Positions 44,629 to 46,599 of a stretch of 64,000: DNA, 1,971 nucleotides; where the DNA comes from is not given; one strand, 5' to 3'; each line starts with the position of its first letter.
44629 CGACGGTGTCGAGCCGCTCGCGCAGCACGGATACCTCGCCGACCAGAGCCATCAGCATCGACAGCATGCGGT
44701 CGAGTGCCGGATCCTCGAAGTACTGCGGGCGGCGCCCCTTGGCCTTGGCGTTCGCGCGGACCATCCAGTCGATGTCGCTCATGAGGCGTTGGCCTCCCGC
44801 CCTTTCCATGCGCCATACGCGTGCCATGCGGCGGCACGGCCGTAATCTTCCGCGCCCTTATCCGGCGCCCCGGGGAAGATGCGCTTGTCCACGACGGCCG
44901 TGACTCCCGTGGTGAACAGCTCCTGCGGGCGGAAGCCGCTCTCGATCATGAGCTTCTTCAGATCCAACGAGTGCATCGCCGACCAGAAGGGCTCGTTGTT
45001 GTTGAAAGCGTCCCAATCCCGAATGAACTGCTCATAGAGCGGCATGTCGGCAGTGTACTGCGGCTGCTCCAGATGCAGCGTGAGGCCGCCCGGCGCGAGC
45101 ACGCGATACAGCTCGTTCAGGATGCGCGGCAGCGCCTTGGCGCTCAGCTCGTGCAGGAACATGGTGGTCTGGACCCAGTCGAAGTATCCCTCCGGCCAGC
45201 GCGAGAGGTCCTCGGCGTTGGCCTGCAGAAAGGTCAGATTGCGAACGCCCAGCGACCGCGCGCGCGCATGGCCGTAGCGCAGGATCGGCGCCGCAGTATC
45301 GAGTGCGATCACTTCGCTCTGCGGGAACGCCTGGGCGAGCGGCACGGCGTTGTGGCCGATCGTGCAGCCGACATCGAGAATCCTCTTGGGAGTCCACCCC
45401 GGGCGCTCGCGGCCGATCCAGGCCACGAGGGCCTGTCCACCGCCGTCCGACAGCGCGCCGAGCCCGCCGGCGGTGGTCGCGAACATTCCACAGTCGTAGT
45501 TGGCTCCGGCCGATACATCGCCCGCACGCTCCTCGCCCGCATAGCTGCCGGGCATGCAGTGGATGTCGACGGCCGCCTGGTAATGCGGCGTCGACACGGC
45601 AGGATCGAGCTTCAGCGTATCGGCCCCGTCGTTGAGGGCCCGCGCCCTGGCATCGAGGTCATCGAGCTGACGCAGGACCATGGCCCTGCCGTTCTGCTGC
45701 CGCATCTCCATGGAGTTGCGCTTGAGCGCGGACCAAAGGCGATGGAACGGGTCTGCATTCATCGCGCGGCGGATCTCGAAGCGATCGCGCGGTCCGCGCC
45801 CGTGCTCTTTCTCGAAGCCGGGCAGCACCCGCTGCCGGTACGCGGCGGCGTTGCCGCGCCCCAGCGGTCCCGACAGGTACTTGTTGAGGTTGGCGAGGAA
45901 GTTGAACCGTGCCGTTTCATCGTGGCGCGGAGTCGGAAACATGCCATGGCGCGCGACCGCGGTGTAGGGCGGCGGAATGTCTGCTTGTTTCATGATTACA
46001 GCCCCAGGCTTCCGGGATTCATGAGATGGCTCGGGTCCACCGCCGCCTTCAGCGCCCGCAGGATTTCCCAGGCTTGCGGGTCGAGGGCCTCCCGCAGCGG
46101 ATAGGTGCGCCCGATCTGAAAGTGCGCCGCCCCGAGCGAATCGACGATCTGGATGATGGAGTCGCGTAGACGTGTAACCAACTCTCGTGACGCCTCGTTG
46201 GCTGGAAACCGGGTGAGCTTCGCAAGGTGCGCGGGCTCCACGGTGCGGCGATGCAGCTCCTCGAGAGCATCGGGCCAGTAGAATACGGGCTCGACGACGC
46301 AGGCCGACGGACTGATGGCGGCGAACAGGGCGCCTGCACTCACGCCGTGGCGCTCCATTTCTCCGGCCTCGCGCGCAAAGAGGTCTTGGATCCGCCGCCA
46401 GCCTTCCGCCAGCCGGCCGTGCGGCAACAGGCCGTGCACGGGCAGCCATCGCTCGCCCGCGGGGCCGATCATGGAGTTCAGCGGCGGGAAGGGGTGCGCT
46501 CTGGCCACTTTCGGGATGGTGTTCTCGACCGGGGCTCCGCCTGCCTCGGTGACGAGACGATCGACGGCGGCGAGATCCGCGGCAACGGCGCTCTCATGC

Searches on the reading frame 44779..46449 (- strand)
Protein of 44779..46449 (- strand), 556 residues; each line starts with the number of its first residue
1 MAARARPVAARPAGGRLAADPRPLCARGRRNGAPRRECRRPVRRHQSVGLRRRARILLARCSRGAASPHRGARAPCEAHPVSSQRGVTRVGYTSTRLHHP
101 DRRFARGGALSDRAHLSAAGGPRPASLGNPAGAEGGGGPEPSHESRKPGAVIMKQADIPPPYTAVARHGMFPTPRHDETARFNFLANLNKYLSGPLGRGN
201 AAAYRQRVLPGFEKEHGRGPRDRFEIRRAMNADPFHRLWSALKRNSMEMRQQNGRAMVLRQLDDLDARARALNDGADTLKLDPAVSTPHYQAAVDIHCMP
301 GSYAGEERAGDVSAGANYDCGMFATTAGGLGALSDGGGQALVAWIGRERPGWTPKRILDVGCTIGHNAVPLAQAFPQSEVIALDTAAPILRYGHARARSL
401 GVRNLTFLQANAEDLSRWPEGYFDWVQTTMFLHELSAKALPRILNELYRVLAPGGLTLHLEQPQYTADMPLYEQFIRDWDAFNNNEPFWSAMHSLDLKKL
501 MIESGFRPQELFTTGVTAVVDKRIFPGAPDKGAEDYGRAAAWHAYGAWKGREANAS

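Call 9: search_protein_families(library=pfam, proteins=[window:44779-46449:-])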
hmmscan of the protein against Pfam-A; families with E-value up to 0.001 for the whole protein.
window:44779-46449:- (556 aa): 9 families
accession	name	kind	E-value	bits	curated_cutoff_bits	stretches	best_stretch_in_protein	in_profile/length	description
PF13649.12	Methyltransf_25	-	1.3e-18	68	27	1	357-455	1-97/97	Methyltransferase domain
PF08241.18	Methyltransf_11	-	5.1e-15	56.3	21.2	1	358-456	1-92/95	Methyltransferase domain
PF13847.12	Methyltransf_31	-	1.1e-12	48.3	27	1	355-458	5-108/145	Methyltransferase domain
PF01209.24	Ubie_methyltran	-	2.3e-12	47.2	20.1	1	353-474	47-164/233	ubiE/COQ5 methyltransferase family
PF08242.18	Methyltransf_12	-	3.8e-12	47.2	30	1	358-456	1-97/98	Methyltransferase domain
PF13489.12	Methyltransf_23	-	2.2e-10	41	27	1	353-509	22-162/164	Methyltransferase domain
PF02390.23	Methyltransf_4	-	1.9e-06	27.9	24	1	357-414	5-63/173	Putative methyltransferase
PF24675.1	NpmA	-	0.00057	19.7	60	1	357-427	27-101/214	16S rRNA (adenine(1408)-N(1))-methyltransferase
PF05175.20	MTS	-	0.00095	19.3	23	0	335-458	17-137/170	Methyltransferase small domain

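Call 25: search_protein_families(library=ncbifam, proteins=[window:44779-46449:-], max_evalue=0.00001)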
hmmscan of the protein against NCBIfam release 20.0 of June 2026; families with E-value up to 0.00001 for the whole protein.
window:44779-46449:- (556 aa): 16 families
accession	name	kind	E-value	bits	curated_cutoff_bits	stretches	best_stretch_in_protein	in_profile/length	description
NF043040.1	corrin_prot_MT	hypoth_equivalog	3.5e-14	52.8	180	1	316-456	13-144/216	corrinoid protein-associated methyltransferase CpaM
TIGR01934.1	MenG_MenH_UbiE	subfamily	2.1e-10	40.3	158.35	1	353-467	39-149/223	ubiquinone/menaquinone biosynthesis methyltransferase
NF001240.0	PRK00216.1-1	equivalog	3.8e-10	39.2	378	1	355-464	65-173/251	bifunctional demethylmenaquinone methyltransferase/2-methoxy-6-polyprenyl-1,4-benzoquinol methylase UbiE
TIGR02072.1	BioC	equivalog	3.4e-09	36.9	184.95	1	339-458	21-131/244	malonyl-ACP O-methyltransferase BioC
NF052510.1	methyltran_MpqE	exception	7.3e-09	35.3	335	1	355-465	48-159/234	methyl-plastoquinone biosynthesis methyltransferase MpqE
TIGR02752.1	MenG_heptapren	equivalog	1.5e-08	34.4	419.85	1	355-474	47-162/231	demethylmenaquinone methyltransferase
NF001243.0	PRK00216.1-4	equivalog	2.6e-08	33.5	235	1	355-474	49-164/237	demethylmenaquinone methyltransferase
NF001244.0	PRK00216.1-5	equivalog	5.1e-08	32.5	216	1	354-465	49-159/236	bifunctional demethylmenaquinone methyltransferase/2-methoxy-6-polyprenyl-1,4-benzoquinol methylase UbiE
NF001242.0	PRK00216.1-3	equivalog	6.8e-08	32.2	351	1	355-468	72-184/258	bifunctional demethylmenaquinone methyltransferase/2-methoxy-6-polyprenyl-1,4-benzoquinol methylase UbiE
NF041536.1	ArsM_DUF2284_UU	exception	1.2e-07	30.5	575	1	355-462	78-183/459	arsenite methyltransferase/DUF2284 domain selenoprotein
NF041537.1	ArsM_AhpD_UU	exception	2.4e-07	29.9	510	1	355-462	78-183/345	arsenite methyltransferase/AhpD domain selenoprotein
NF040539.1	AST_met_ArsM_2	exception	9.8e-07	28.9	240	1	355-459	58-163/262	putative arsinothricin biosynthesis methyltransferase ArsM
NF047649.1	MTase_UXPK_star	exception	1.4e-06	27.5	460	1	355-459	79-181/283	methyltransferase/UXPK-star double selenoprotein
NF045825.1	FAmtase_mtf2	equivalog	4.3e-06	26.1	400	1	354-462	59-161/248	fatty-acid O-methyltransferase Mtf2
NF008405.0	PRK11207.1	equivalog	8.6e-06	25.3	218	0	354-475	31-147/198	tellurite resistance methyltransferase TehB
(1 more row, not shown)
